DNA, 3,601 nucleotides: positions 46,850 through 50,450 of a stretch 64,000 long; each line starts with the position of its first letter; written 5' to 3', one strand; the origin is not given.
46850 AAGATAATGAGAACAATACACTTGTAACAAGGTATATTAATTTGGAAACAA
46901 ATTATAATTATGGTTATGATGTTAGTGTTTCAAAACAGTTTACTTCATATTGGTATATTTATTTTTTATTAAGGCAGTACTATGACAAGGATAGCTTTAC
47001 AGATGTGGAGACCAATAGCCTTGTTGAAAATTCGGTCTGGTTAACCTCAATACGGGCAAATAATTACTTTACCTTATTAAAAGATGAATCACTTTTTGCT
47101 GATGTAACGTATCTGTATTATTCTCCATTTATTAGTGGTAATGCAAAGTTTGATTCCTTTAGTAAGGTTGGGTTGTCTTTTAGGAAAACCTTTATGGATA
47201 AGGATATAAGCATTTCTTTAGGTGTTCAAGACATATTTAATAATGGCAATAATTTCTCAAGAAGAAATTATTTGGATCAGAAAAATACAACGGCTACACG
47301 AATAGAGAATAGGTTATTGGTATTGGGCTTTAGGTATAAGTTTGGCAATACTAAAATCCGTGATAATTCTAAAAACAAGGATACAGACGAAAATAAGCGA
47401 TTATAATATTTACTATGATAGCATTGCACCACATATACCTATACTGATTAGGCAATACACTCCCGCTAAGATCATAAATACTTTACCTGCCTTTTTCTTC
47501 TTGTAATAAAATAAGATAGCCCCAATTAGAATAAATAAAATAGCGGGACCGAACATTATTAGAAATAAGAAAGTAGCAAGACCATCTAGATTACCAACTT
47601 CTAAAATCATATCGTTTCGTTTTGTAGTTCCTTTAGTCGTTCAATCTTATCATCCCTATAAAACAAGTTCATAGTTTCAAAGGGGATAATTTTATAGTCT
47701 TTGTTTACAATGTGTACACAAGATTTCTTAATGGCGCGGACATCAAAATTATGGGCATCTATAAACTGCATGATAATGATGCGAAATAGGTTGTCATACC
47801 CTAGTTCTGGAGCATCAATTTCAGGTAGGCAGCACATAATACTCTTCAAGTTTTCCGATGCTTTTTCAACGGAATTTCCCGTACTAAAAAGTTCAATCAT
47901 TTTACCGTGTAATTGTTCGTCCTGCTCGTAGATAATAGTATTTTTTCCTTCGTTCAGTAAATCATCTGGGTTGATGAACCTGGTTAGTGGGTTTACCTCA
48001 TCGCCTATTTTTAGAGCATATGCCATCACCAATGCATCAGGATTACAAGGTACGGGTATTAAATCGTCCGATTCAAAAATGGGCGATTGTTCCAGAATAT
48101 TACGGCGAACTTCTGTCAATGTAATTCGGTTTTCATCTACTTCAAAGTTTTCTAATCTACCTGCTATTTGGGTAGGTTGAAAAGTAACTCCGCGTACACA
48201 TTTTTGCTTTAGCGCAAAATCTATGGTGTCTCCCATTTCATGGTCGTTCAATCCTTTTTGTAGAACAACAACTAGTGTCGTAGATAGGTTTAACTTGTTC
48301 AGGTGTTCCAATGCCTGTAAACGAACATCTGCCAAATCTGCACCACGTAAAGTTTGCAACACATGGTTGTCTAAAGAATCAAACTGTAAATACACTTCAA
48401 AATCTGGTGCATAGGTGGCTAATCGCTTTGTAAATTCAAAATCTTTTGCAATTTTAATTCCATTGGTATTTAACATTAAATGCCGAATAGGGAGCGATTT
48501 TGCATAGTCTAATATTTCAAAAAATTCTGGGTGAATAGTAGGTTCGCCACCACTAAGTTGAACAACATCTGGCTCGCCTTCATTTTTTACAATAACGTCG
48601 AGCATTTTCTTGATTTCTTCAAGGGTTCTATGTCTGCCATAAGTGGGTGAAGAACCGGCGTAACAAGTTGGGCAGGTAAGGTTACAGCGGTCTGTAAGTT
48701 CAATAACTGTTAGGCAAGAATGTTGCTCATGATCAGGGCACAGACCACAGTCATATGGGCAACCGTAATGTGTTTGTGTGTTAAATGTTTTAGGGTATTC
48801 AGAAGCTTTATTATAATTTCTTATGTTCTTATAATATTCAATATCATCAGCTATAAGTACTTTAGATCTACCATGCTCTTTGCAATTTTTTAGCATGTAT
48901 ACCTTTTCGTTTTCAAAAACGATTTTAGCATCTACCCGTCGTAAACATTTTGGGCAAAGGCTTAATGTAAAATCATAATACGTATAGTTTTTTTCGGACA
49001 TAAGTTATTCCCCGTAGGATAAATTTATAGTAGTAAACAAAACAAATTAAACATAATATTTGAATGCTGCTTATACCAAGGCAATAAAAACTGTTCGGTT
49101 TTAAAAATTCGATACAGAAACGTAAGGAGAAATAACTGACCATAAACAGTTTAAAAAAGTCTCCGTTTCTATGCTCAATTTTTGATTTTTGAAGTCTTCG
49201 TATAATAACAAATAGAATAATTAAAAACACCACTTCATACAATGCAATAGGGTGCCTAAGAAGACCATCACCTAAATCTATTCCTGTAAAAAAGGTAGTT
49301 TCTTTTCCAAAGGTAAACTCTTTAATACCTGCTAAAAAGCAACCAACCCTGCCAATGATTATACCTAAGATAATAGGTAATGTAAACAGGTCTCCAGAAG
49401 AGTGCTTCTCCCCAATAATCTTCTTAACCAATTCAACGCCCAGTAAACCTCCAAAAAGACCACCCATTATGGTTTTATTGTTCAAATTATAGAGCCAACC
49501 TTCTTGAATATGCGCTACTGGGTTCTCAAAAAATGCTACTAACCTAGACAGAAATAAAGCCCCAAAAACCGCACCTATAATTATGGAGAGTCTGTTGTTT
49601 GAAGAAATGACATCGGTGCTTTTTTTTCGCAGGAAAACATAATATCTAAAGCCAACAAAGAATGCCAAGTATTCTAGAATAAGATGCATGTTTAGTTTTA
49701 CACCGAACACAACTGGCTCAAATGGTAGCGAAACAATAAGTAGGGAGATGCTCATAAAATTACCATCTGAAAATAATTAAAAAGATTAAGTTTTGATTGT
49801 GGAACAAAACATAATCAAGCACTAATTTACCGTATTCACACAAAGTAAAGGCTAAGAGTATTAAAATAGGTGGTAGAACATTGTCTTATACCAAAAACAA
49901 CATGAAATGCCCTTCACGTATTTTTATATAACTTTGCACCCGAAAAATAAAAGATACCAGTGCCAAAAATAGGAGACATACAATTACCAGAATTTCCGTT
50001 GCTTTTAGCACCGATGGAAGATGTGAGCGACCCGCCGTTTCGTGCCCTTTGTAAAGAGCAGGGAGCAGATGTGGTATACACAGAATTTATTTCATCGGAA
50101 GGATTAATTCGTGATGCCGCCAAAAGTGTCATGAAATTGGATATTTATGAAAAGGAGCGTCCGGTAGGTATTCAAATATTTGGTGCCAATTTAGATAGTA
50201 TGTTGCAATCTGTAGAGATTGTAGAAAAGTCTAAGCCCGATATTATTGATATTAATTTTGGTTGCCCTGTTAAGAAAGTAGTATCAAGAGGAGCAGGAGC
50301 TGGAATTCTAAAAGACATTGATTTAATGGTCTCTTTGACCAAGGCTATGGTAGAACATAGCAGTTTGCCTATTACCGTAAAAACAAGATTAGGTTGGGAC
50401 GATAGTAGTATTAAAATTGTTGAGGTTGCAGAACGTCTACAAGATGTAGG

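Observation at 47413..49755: Translationally coupled operon: divergent Lgt paralog + Cys-rich radical SAM enzyme + 65-aa membrane peptide, a candidate uncharacterised lipid or lipoprotein modification system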

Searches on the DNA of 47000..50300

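Call 98: search_rna_families(source=window, start=47000, end=50300, threshold=evalue, max_evalue=1)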
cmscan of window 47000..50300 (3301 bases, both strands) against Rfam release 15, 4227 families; matches with E-value up to 1: 0.
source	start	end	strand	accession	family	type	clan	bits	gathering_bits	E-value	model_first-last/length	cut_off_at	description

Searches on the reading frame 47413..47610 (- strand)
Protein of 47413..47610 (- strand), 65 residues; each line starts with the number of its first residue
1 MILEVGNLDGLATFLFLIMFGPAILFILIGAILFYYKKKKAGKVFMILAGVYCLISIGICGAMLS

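Call 3: search_protein_families(library=pfam, proteins=[window:47413-47610:-], max_evalue=0.1)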
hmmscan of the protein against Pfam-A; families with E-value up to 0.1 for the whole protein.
window:47413-47610:- (65 aa): 1 family
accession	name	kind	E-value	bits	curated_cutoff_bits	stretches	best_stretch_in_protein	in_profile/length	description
PF00746.26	Gram_pos_anchor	-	0.08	13.4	20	1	25-40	25-40/43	LPXTG cell wall anchor motif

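Call 4: search_protein_families(library=ncbifam, proteins=[window:47413-47610:-], max_evalue=0.1)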
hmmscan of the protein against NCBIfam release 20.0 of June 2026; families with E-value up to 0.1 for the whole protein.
window:47413-47610:- (65 aa): 3 families
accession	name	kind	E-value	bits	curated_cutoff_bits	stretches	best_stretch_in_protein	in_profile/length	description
NF046015.1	HisKinAgrCStaph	equivalog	0.017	14.3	500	1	12-54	36-78/414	quorum-sensing sensor histidine kinase AgrC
NF005247.0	PRK06758.1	equivalog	0.038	14.2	233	1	18-63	5-49/128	hypothetical protein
NF058670.1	sorting_LPXTATN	domain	0.094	13.1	32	1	24-40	16-32/32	LPxTATN C-terminal sorting signal domain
